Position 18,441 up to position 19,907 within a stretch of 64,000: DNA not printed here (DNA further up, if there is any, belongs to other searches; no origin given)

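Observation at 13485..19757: Qmo-type (HdrA/HdrA/HdrC-HdrE) membrane complex encoded with TusA and DsrE-like sulfur carriers under an ArsR-family regulator, with no AprAB, sat or dsr in the operon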

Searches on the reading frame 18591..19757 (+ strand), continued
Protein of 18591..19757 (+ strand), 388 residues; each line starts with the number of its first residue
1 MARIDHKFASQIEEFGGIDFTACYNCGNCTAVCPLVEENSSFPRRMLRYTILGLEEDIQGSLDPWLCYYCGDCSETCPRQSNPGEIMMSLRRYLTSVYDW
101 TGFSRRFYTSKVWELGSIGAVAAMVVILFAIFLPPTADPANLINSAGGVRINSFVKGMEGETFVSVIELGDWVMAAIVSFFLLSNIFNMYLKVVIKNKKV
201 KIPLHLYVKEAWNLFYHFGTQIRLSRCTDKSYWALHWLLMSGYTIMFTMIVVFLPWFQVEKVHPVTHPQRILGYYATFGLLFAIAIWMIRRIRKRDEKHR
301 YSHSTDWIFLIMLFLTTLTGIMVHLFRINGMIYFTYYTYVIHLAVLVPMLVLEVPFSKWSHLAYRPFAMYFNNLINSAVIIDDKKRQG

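Call 24: search_protein_families(library=pfam, proteins=[L024:135-887:-, L015:65-925:+, L024:1235-2449:+, L012:1111-1665:+, L029:12306-13085:+, L030:12069-13064:-, L030:10866-11996:-, L045:4989-7742:+, L045:7747-9948:+, L024:872-1225:+], max_evalue=0.001)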
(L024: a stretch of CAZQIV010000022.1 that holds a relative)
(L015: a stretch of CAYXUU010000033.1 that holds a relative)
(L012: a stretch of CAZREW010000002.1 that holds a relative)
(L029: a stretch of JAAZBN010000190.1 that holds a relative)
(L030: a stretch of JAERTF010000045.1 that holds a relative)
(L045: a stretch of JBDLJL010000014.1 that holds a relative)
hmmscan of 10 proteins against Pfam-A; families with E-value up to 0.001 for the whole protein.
L024:135-887:- (250 aa): 3 families
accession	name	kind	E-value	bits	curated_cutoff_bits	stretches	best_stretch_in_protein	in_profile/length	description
PF13545.12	HTH_Crp_2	-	1.4e-16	60.6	27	1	176-246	1-70/70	Crp-like helix-turn-helix domain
PF00027.35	cNMP_binding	-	3.5e-11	43.3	27.5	1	58-143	2-88/89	Cyclic nucleotide-binding domain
PF00325.26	Crp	-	2.8e-08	33.8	21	1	198-228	2-32/32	Bacterial regulatory proteins, crp family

L015:65-925:+ (286 aa): 1 family
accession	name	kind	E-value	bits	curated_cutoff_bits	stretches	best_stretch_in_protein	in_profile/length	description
PF00581.25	Rhodanese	-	2e-37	128.1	22.2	2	167-279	3-101/102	Rhodanese-like domain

L024:1235-2449:+ (404 aa): 1 family
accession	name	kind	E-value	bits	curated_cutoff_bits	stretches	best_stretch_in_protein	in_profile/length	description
PF04143.19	Sulf_transp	-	7.3e-49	167.4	27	2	13-159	167-310/310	Sulphur transport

L012:1111-1665:+ (184 aa): 7 families
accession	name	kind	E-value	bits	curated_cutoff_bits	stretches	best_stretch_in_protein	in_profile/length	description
PF02001.22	DUF134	-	1.1e-20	74.5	27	1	34-126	6-96/98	Protein of unknown function DUF134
PF08281.18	Sigma70_r4_2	-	8.9e-06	25.7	25.7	1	65-107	11-53/54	Sigma-70, region 4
PF09723.15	Zn_ribbon_8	-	3e-05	24.4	34.4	1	133-158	7-35/41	Zinc ribbon domain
PF01155.25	HypA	-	0.00015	22.2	28.9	1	106-163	45-100/112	Hydrogenase/urease nickel incorporation, metallochaperone, hypA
PF04545.22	Sigma70_r4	-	0.00046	20.1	24.1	1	69-108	9-48/50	Sigma-70, region 4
PF23455.1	DUF7129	-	0.00053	20.1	30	0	134-164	14-41/45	Domain of unknown function (DUF7129)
PF07295.17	DUF1451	-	0.00088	19.9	26.1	0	131-158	113-140/146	Zinc-ribbon containing domain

L029:12306-13085:+ (259 aa): 2 families
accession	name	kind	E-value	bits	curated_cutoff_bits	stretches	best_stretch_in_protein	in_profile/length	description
PF00753.33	Lactamase_B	-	1.8e-10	41.6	22.7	1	20-76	6-64/196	Metallo-beta-lactamase superfamily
PF12706.13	Lactamase_B_2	-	7.2e-07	29.4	27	1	31-87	2-67/200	Beta-lactamase superfamily domain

L030:12069-13064:- (331 aa): 1 family
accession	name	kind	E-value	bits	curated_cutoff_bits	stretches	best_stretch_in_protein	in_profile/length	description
PF00581.25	Rhodanese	-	2.7e-17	63.5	22.2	1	80-157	13-101/102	Rhodanese-like domain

L030:10866-11996:- (376 aa): 1 family
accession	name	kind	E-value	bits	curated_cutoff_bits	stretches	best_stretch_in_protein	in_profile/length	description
PF07396.17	Porin_O_P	-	5e-14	52.8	20.9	1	52-374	13-368/370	Phosphate-selective porin O and P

L045:4989-7742:+ (917 aa): 16 families
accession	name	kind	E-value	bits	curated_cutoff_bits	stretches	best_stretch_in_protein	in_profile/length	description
PF07992.20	Pyr_redox_2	-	2.7e-46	158.8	26.1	3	249-542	2-290/291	Pyridine nucleotide-disulphide oxidoreductase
PF13738.12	Pyr_redox_3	-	5.8e-17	62.3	30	1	364-527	151-305/305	Pyridine nucleotide-disulphide oxidoreductase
PF13450.12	NAD_binding_8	-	3.5e-15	56.5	21.9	2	252-285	1-34/68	NAD(P)-binding Rossmann-like domain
PF00070.33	Pyr_redox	-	2.8e-14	53.8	22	1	379-453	1-79/82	Pyridine nucleotide-disulphide oxidoreductase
PF14691.11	Fer4_20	-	2.9e-14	53.3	25.8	1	154-232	29-110/113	Dihydroprymidine dehydrogenase domain II, 4Fe-4S cluster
PF12831.13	FAD_oxidored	-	1.2e-13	51.6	27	1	5-42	1-38/416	FAD dependent oxidoreductase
PF01266.30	DAO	-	1.8e-11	44.6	27.9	1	249-284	1-37/353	FAD dependent oxidoreductase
PF01946.23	Thi4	-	3.9e-11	43.1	26.2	1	245-317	15-87/235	Thi4 family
PF00890.30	FAD_binding_2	-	2.9e-10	40.4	20.4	2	5-40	1-36/414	FAD binding domain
PF03486.20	HI0933_like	-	6.3e-10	39.4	50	0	5-42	2-39/244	HI0933-like protein Rossmann domain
PF01134.28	GIDA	-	1.5e-09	37.9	22.1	1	6-36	2-32/391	Glucose inhibited division protein A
PF01262.27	AlaDh_PNT_C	-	1.6e-09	38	23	0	374-411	25-61/214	Alanine dehydrogenase/PNT, C-terminal domain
PF13241.12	NAD_binding_7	-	7.9e-07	30.1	22.1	0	374-425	4-55/104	Putative NAD(P)-binding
PF01494.25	FAD_binding_3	-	1e-05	25.4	22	0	249-273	3-27/349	FAD binding domain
PF00037.32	Fer4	-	0.00014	22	21.1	0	100-117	2-19/24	4Fe-4S binding domain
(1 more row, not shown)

L045:7747-9948:+ (733 aa): 17 families
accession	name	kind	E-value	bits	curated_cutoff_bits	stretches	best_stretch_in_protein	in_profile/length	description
PF14697.11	Fer4_21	-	1.1e-12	48.3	35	1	570-626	1-58/59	4Fe-4S dicluster domain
PF00037.32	Fer4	-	6.1e-11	42.1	21.1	2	604-626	2-24/24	4Fe-4S binding domain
PF12831.13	FAD_oxidored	-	3e-09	37.1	27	1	146-207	3-66/416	FAD dependent oxidoreductase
PF07992.20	Pyr_redox_2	-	1.1e-08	35.3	26.1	1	143-173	143-173/291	Pyridine nucleotide-disulphide oxidoreductase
PF25160.1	LdpA_Fe-S-bd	-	2.4e-07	30.9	27.6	0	603-628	21-46/49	LdpA Fe-S cluster-binding domain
PF12838.12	Fer4_7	-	5.4e-07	30.4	27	1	577-624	2-52/52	4Fe-4S dicluster domain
PF12797.12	Fer4_2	-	3.1e-06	27.2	24.5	0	604-622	4-22/22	4Fe-4S binding domain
PF12837.12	Fer4_6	-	4.3e-06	26.9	25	1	602-625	1-24/24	4Fe-4S binding domain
PF13450.12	NAD_binding_8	-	8.8e-06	26.3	21.9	1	147-183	1-37/68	NAD(P)-binding Rossmann-like domain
PF13484.11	Fer4_16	-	9.6e-06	26.7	30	0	610-628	2-20/66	4Fe-4S double cluster binding domain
PF13187.11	Fer4_9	-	1.1e-05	25.8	27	1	576-625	1-52/52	4Fe-4S dicluster domain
PF01266.30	DAO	-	1.5e-05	25.2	27.9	1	145-204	2-66/353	FAD dependent oxidoreductase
PF03486.20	HI0933_like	-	4e-05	23.6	50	1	144-193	2-51/244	HI0933-like protein Rossmann domain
PF00890.30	FAD_binding_2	-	5.8e-05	22.9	20.4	1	145-184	2-41/414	FAD binding domain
PF01946.23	Thi4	-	0.00016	21.5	26.2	1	140-189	15-65/235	Thi4 family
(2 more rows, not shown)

L024:872-1225:+ (117 aa): 1 family
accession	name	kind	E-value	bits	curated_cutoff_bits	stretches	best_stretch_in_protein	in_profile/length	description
PF01206.22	TusA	-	1.3e-25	89.4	28.6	1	46-116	1-70/70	Sulfurtransferase TusA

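Call 33: search_solved_structures(query=window:18591-19757:+, max_evalue=0.01, show_alignments=2)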
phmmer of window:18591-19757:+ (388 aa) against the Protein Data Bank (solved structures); distinct sequences matched with E-value up to 0.01: 10.
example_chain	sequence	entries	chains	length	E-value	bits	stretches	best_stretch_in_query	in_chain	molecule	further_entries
7bkb_C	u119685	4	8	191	1e-12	51.2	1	20-92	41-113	CoB--CoM heterodisulfide reductase subunit C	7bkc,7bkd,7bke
5odc_C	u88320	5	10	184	9.6e-12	48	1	20-93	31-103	Heterodisulfide reductase, subunit C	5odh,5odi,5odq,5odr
8rvv_C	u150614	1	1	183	1.2e-11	47.7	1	3-87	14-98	H(2):CoB-CoM heterodisulfide,ferredoxin reductase subunit C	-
8rvu_c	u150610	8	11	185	1.2e-11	47.6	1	3-87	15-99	H(2):CoB-CoM heterodisulfide,ferredoxin reductase subunit C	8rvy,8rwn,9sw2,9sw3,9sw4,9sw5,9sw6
9sfi_E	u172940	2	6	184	2.5e-10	43.3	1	20-93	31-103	H(2)/formate:CoB-CoM heterodisulfide,ferredoxin reductase subunit C2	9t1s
9ojn_A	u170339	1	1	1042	0.0017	20.8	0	42-97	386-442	Iron-sulfur-binding reductase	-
5t5i_G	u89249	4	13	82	0.0018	20.7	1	22-79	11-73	Tungsten formylmethanofuran dehydrogenase subunit fwdG | Tungsten formylmethanofuran dehydrogenase, subunit G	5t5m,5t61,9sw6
5t5i_F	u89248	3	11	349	0.0022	20.4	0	18-79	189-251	Tungsten formylmethanofuran dehydrogenase subunit fwdF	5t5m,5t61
9sfi_U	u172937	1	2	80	0.0059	19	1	22-79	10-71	4Fe-4S binding protein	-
8rja_F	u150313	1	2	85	0.0075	18.7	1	22-79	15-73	NAD(P)H-quinone oxidoreductase subunit I, chloroplastic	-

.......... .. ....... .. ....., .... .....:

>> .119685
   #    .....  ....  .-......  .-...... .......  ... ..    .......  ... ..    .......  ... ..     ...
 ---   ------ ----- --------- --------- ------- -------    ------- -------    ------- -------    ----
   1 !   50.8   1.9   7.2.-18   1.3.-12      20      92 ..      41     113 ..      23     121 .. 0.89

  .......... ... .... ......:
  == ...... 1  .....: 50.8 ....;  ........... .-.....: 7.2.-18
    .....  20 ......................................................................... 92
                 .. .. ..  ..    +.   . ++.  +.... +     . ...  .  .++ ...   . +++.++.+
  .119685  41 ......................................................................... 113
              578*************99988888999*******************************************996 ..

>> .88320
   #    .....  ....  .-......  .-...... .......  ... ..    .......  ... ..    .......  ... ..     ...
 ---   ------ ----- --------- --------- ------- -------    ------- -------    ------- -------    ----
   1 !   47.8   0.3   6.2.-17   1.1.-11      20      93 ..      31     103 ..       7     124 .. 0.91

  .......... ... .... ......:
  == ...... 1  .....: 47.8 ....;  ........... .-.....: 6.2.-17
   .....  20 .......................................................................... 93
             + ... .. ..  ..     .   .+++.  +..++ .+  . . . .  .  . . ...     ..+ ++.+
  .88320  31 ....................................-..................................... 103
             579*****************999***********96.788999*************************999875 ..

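Call 74: predict_structure(alignment_id=A1)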
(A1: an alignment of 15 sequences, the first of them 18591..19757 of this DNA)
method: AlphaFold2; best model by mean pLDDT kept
length: 388 residues; sequences in the alignment: 15
mean_pLDDT: 71.2   pTM: 0.70
mean pLDDT of the five models: 71.2, 70.3, 63.2, 62.9, 55.1
residues with pLDDT >= 90: 9; 70-90: 231; 50-70: 109; < 50: 39
segments of 3 or more residues with pLDDT < 50: 27-42, 68-81, 224-230
pLDDT, mean of each block of 10 residues (from residue 1): 69 72 52 43 64 78 57 39 63 79 80 85 89 79 73 73 78 82 84 79 85 70 48 55 61 60 63 69 76 63 68 85 82 87 88 69 71 83 80
secondary structure, 60 per line:
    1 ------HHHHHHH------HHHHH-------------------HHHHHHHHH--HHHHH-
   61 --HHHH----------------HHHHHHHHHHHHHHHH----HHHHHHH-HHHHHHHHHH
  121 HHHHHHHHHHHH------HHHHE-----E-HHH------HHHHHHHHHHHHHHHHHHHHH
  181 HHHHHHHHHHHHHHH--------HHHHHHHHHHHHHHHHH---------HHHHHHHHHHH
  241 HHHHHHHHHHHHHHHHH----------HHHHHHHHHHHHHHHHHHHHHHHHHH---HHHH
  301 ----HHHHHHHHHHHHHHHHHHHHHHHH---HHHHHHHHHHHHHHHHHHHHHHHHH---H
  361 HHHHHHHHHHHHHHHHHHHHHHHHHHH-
elements in order: H7-13 H20-24 H44-52 H55-59 H63-66 H83-98 H103-109 H111-132 H139-142 H160-195 H204-220 H230-257 H268-293 H297-300 H305-328 H332-356 H360-387

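Call 76: fold_search(model_id=the predicted structure, library=pdb)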
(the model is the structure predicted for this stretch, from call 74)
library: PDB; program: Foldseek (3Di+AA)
matches with E <= 10: 143; with E <= 0.001: 0
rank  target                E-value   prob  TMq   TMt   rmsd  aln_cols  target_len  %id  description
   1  8rvu_C                1.0e-01  1.00  0.21  0.42   8.3       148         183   24  CryoEM structure of the Elp-Hdr complex of Methanothermobacter marburgensis state 2 (composite structure) (released 2025-05-14)
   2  8rwn_C                1.8e-01  0.99  0.21  0.42   8.4       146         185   24  CryoEM structure of the Hdr(ABC)2 subunits of the Elp-Hdr complex of Methanothermobacter marburgensis (released 2025-05-14)
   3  7bkb_C                1.9e-01  0.99  0.22  0.41   9.2       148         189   23  Formate dehydrogenase - heterodisulfide reductase - formylmethanofuran dehydrogenase complex from Methanospirillum hun (released 2021-09-29)
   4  8rvu_c                2.4e-01  0.98  0.21  0.41   8.0       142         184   23  CryoEM structure of the Elp-Hdr complex of Methanothermobacter marburgensis state 2 (composite structure) (released 2025-05-14)
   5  4l6r                  7.4e-01  0.11  0.18  0.18  29.2       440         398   12  Structure of the class B human glucagon G protein coupled receptor (released 2013-07-24)
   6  9ejz_R                7.7e-01  0.25  0.22  0.27  21.0       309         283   14  Human M5 muscarinic acetylcholine receptor complex with mini-Gq, agonist acetylcholine and positive allosteric modulat (released 2025-08-13)
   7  4ea3_B                8.1e-01  0.12  0.20  0.20  28.0       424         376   12  Structure of the N/OFQ Opioid Receptor in Complex with a Peptide Mimetic (released 2012-04-25)
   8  5unf_A                8.8e-01  0.09  0.16  0.16  26.6       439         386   11  XFEL structure of human angiotensin II type 2 receptor (Monoclinic form) in complex with compound 1 (N-benzyl-N-(2-eth (released 2017-04-05)
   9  6h2f_H                1.0e+00  0.12  0.13  0.15  37.9       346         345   12  Structure of the pre-pore AhlB of the tripartite alpha-pore forming toxin, AHL, from Aeromonas hydrophila. (released 2019-07-10)
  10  7a0g_FFF              1.5e+00  0.08  0.12  0.14  37.2       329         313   11  Structure of the SmhB pore of the tripartite alpha-pore forming toxin, Smh, from Serratia marcescens. (released 2021-03-31)
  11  9p94_R                1.5e+00  0.06  0.13  0.14  20.6       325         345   12  Cryo-EM structure of the PAC1sR-PACAP27-Gs complex (released 2025-11-19)
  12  2ycy_A                1.6e+00  0.16  0.22  0.27  15.3       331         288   12  TURKEY BETA1 ADRENERGIC RECEPTOR WITH STABILISING MUTATIONS AND BOUND ANTAGONIST CYANOPINDOLOL (released 2011-06-08)
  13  7a0g_HHH              1.6e+00  0.07  0.13  0.14  37.1       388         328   11  Structure of the SmhB pore of the tripartite alpha-pore forming toxin, Smh, from Serratia marcescens. (released 2021-03-31)
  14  4n6h                  1.7e+00  0.08  0.19  0.18  29.5       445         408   11  1.8 A Structure of the human delta opioid 7TM receptor (PSI Community Target) (released 2013-12-25)
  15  8ibu_R                1.8e+00  0.21  0.25  0.32  21.0       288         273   16  Cryo-EM structure of the erythromycin-bound motilin receptor-Gq protein complex (released 2023-04-12)
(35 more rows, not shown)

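Call 79: search_protein_families(library=pfam, alignment_id=A1, max_evalue=1)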
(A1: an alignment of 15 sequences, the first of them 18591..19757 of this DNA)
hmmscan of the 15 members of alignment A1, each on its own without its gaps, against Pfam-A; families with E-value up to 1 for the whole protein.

A. member 1, window:18591-19757:+ (388 aa): 14 families
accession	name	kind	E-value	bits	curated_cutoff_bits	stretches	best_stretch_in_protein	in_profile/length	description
PF13237.11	Fer4_10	-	8.2e-09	35.7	25.5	1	18-78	4-53/53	4Fe-4S dicluster domain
PF13183.11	Fer4_8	-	1.6e-08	35.3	27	1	21-79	3-66/68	4Fe-4S dicluster domain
PF13187.11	Fer4_9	-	1.7e-07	31.6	27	1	22-80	1-50/52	4Fe-4S dicluster domain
PF13534.11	Fer4_17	-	5.6e-07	30.5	22.2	1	22-80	1-59/61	4Fe-4S dicluster domain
PF12838.12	Fer4_7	-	2.5e-06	28.3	27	2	23-79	2-50/52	4Fe-4S dicluster domain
PF25160.1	LdpA_Fe-S-bd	-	4.8e-06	26.7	27.6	2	16-35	21-40/49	LdpA Fe-S cluster-binding domain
PF00037.32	Fer4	-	0.00054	20.1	21.1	2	18-34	3-19/24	4Fe-4S binding domain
PF12797.12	Fer4_2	-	0.0025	18.1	24.5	1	18-34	5-21/22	4Fe-4S binding domain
PF13484.11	Fer4_16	-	0.0031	18.7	30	2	23-78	2-64/66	4Fe-4S double cluster binding domain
PF14697.11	Fer4_21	-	0.0093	16.5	35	1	22-35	40-53/59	4Fe-4S dicluster domain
PF12798.12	Fer4_3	-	0.18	13.2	27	0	67-79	1-13/15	4Fe-4S binding domain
PF12837.12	Fer4_6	-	0.21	12.1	25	1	22-34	8-20/24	4Fe-4S binding domain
PF13459.11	Fer4_15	-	0.89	10.7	22.4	0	18-39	3-24/66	4Fe-4S single cluster domain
PF17179.9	Fer4_22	-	0.94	10.8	27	0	23-34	2-13/95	4Fe-4S dicluster domain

B. families by the number of members that match (of 15 scanned): 23 families
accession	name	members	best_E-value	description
PF13183.11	Fer4_8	15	2.3e-09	4Fe-4S dicluster domain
PF12838.12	Fer4_7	15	6.6e-09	4Fe-4S dicluster domain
PF13237.11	Fer4_10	15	7.9e-09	4Fe-4S dicluster domain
PF13534.11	Fer4_17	15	1.4e-08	4Fe-4S dicluster domain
PF13187.11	Fer4_9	15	5.6e-08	4Fe-4S dicluster domain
PF25160.1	LdpA_Fe-S-bd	15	5.9e-07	LdpA Fe-S cluster-binding domain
PF13484.11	Fer4_16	15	9.4e-06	4Fe-4S double cluster binding domain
PF00037.32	Fer4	15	2.4e-05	4Fe-4S binding domain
PF12797.12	Fer4_2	15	0.0006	4Fe-4S binding domain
PF14697.11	Fer4_21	15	0.0021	4Fe-4S dicluster domain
PF12798.12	Fer4_3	15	0.0081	4Fe-4S binding domain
PF12837.12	Fer4_6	12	0.061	4Fe-4S binding domain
PF12800.12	Fer4_4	10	0.0017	4Fe-4S binding domain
PF17179.9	Fer4_22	8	0.029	4Fe-4S dicluster domain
PF13746.11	Fer4_18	4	0.11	4Fe-4S dicluster domain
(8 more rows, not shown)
